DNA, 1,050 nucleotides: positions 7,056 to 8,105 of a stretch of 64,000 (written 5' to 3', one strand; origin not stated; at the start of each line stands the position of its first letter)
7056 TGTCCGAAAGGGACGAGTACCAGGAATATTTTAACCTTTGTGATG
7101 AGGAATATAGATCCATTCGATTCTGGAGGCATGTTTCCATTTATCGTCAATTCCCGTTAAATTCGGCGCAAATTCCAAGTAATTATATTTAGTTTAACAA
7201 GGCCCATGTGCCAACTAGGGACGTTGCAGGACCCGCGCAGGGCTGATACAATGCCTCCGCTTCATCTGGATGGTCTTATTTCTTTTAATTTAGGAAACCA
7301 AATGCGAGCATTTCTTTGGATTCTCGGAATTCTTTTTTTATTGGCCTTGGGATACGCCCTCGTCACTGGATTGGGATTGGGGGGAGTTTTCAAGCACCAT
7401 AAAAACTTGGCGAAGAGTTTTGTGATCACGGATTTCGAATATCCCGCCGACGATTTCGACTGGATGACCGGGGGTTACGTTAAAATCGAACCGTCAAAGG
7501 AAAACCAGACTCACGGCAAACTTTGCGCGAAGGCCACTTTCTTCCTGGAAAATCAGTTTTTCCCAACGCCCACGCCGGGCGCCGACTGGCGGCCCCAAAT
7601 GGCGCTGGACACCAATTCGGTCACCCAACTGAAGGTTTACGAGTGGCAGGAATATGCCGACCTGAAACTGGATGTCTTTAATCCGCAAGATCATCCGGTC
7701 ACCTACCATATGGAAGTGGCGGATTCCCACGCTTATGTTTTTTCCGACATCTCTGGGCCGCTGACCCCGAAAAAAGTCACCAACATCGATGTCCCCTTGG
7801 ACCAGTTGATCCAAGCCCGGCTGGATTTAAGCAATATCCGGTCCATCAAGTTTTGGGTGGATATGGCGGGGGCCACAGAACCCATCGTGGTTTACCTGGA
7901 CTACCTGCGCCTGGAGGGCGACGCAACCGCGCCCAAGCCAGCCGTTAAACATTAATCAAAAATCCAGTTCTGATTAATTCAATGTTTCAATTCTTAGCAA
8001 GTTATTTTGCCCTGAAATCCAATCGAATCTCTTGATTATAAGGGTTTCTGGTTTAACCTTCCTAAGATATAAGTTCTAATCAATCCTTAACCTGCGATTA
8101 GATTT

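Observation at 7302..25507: Four-member family of CBM-like proteins sharing a C-terminal FWVDD(I/V)EFF motif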

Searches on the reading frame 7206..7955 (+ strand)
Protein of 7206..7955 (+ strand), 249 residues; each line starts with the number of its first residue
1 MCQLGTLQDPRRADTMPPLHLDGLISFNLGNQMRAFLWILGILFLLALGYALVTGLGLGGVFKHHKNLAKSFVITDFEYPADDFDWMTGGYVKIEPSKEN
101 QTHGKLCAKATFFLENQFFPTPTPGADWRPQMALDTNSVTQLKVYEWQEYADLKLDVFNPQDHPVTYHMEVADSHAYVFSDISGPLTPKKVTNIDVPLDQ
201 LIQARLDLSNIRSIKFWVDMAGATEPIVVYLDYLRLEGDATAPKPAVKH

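Call 8: search_protein_families(library=pfam, proteins=[window:7206-7955:+], max_evalue=1)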
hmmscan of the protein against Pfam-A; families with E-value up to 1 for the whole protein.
window:7206-7955:+ (249 aa): 1 family
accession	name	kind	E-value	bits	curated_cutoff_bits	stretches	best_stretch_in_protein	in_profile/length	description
PF04797.18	Herpes_ORF11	-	0.2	10.8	27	1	132-166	299-333/375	Herpesvirus dUTPase protein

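Call 19: search_protein_families(library=ncbifam, proteins=[window:7206-7955:+], max_evalue=0.1)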
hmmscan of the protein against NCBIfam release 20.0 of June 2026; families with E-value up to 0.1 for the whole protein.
window:7206-7955:+ (249 aa): 2 families
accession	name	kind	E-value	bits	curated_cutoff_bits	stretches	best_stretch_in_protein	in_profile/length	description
NF003429.0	PRK04926.1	equivalog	0.023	13.5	405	1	154-205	245-295/500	dGTPase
NF002205.0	PRK01096.1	equivalog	0.062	12.3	439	1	162-185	233-256/444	deoxyguanosinetriphosphate triphosphohydrolase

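Call 44: find_homologous_proteins(query=window:7302-7955:+)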
Query window:7302-7955:+ (217 aa): 108 proteins with E <= 0.001 among 365 candidates.
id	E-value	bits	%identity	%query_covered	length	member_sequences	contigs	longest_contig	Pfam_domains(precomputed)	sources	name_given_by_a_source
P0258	7.8e-133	459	89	100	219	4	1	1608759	-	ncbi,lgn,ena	-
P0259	1.0e-95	338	73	93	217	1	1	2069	-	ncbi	-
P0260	1.3e-93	331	68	98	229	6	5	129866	-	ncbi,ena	-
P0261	1.0e-91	325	72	88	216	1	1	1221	-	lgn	-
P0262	4.0e-91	323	68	97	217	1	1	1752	-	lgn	-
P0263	7.2e-91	322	67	95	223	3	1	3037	-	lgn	-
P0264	2.1e-89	317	55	90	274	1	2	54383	-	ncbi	-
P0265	5.0e-89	316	66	96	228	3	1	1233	-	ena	-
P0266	4.1e-88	313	67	88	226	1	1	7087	-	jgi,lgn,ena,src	-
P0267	4.5e-88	313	63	98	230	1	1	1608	-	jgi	jgi:hypothetical protein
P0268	1.3e-87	311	67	96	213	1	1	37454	-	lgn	-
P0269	9.4e-87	308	58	99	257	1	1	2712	-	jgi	jgi:hypothetical protein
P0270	1.7e-86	308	61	98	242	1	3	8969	-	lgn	-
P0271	8.8e-86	305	60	97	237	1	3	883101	-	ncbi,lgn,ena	-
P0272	1.3e-85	305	60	90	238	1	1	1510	-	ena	-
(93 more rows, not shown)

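Call 49: search_solved_structures(query=A3, max_evalue=10)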
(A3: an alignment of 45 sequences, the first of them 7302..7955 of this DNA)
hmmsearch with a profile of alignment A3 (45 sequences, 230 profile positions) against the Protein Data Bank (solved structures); distinct sequences matched with E-value up to 10: 4.
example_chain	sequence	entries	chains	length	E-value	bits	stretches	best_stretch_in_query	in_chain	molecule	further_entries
8bl3_A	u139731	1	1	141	0.19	14.4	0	98-158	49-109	scIg12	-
3zvx_A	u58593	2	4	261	0.31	13.7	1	103-198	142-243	LECTIN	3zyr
5u38_A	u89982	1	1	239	0.38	13.4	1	102-197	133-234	Lectin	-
6i3m_G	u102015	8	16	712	7.3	9.2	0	124-172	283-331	Translation initiation factor eIF-2B subunit epsilon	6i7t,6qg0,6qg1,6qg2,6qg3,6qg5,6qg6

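Call 59: predict_structure(alignment_id=A3)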
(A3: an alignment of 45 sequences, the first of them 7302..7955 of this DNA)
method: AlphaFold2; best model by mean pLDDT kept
length: 217 residues; sequences in the alignment: 45
mean_pLDDT: 89.1   pTM: 0.77
mean pLDDT of the five models: 89.1, 87.3, 85.9, 85.8, 83.9
residues with pLDDT >= 90: 149; 70-90: 47; 50-70: 18; < 50: 3
segments of 3 or more residues with pLDDT < 50: none
pLDDT, mean of each block of 10 residues (from residue 1): 91 94 69 70 92 94 83 90 90 89 90 88 97 98 94 97 95 93 96 97 87 56
secondary structure, 60 per line:
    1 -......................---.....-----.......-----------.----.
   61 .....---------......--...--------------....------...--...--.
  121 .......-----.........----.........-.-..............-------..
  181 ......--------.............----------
elements in order: H2-23 H27-31 E37-43 E60-65 E75-80 E100-103 E120-127 E133-141 E146-154 E158-165 H166-171 E179-186 E195-207
